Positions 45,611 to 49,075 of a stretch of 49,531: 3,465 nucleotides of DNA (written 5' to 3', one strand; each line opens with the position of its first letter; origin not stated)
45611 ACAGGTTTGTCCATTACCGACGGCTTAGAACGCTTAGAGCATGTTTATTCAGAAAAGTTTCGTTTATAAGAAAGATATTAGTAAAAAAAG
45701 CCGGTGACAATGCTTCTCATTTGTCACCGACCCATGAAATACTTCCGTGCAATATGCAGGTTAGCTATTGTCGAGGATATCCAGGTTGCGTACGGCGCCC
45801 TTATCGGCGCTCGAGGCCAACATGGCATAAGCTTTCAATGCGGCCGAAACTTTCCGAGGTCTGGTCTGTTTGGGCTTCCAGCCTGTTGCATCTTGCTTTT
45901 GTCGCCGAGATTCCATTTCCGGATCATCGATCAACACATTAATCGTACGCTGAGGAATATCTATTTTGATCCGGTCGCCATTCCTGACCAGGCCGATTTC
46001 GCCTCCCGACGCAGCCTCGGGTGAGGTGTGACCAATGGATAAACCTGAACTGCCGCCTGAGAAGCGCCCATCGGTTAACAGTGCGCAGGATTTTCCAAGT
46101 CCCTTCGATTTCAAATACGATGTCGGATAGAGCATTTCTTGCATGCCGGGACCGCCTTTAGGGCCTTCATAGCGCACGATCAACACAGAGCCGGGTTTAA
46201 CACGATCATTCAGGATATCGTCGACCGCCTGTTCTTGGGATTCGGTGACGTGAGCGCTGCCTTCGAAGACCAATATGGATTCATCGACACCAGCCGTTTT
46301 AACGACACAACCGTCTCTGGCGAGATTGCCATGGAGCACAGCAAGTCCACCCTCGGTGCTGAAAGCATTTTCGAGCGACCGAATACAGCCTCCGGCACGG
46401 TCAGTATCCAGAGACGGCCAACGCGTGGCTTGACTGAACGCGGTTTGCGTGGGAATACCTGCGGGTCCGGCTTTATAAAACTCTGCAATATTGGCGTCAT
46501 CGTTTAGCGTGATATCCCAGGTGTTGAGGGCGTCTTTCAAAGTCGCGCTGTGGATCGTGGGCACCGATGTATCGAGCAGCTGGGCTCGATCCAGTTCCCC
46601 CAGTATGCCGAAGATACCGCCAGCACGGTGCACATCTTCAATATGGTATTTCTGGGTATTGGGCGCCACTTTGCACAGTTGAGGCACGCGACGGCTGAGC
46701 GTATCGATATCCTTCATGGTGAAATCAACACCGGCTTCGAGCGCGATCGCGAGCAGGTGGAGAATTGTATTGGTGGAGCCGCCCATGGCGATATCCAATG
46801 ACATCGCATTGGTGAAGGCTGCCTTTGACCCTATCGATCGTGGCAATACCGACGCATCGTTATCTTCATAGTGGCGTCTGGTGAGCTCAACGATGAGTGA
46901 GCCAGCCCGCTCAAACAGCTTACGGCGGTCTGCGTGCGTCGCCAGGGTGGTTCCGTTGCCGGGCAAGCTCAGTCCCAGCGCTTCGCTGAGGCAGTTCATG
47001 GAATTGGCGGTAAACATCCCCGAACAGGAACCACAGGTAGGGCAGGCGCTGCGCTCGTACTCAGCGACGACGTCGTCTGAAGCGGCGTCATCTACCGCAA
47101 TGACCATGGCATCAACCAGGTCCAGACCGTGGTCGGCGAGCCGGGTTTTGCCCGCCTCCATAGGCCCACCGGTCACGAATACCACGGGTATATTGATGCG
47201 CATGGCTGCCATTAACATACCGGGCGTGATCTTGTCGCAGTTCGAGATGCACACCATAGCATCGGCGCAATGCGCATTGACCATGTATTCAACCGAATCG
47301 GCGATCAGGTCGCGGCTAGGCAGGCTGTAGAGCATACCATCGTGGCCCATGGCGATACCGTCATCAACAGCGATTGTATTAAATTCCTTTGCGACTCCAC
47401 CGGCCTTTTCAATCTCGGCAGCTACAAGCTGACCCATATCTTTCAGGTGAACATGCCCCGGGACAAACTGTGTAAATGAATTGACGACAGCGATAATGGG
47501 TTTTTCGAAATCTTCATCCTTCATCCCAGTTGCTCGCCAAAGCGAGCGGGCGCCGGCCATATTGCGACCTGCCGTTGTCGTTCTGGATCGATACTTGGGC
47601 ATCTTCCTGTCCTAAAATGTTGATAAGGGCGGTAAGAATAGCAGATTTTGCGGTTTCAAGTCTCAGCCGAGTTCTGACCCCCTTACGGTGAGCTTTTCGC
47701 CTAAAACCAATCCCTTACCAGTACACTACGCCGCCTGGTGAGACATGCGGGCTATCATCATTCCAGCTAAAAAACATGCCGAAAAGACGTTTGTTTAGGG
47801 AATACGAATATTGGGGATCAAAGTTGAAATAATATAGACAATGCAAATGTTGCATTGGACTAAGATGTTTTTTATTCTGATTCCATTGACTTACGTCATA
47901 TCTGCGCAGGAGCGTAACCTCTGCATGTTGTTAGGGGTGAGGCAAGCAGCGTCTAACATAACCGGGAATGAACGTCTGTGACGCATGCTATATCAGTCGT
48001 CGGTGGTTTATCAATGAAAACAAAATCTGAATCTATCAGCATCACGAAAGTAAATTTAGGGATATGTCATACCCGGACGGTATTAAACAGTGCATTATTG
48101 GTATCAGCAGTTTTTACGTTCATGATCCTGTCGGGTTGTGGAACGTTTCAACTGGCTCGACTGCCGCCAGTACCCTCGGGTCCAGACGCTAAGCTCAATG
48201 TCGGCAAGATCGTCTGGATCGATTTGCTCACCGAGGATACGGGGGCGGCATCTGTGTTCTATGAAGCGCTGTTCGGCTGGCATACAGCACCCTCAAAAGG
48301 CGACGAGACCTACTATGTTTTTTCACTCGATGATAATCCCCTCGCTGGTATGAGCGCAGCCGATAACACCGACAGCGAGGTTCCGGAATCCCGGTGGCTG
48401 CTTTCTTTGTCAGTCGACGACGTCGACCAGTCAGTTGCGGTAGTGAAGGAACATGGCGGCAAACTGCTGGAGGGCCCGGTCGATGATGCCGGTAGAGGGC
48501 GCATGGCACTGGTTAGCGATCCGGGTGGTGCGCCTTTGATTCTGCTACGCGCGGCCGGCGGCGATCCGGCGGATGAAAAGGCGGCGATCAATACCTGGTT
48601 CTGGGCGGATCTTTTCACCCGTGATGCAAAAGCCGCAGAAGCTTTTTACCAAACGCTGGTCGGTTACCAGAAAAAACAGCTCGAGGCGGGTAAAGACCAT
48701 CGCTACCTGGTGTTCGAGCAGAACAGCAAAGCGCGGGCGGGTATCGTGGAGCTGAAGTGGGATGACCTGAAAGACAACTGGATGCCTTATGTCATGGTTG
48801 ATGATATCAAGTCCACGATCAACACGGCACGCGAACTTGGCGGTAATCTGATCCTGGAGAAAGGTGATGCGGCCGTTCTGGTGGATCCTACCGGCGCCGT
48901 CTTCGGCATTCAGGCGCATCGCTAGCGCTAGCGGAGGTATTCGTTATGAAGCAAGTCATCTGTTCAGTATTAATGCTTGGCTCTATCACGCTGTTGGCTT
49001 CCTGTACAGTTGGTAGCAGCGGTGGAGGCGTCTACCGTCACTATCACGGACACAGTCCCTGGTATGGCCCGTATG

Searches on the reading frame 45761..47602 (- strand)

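Call 6: search_protein_families(library=pfam, proteins=[window:45761-47602:-], max_evalue=0.001)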
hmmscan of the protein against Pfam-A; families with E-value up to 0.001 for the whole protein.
window:45761-47602:- (613 aa): 2 families
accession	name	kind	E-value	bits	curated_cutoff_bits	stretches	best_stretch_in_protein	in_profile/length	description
PF00920.27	ILVD_EDD_N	-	8.6e-127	423.1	27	1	34-357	1-315/316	Dihydroxy-acid/6-phosphogluconate dehydratase N-terminal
PF24877.1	ILV_EDD_C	-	2.2e-73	246.2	27.7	1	406-603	2-191/191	Dihydroxy-acid/6-phosphogluconate dehydratase C-terminal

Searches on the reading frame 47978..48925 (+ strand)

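Call 6: search_protein_families(library=pfam, proteins=[window:47978-48925:+], max_evalue=0.001)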
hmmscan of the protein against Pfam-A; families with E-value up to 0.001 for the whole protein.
window:47978-48925:+ (315 aa): 4 families
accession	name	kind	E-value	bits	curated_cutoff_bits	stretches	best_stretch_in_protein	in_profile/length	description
PF18029.7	Glyoxalase_6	-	1.2e-15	58.6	23.6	2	81-187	4-103/106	Glyoxalase-like domain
PF00903.31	Glyoxalase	-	1.9e-11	44.8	20.6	1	77-185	1-117/121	Glyoxalase/Bleomycin resistance protein/Dioxygenase superfamily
PF22677.2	Ble-like_N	-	1.7e-06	28.1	24.5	0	77-105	1-29/41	Bleomycin resistance protein-like N-terminal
PF13669.12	Glyoxalase_4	-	0.00095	19.9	27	0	136-173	66-103/109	Glyoxalase/Bleomycin resistance protein/Dioxygenase superfamily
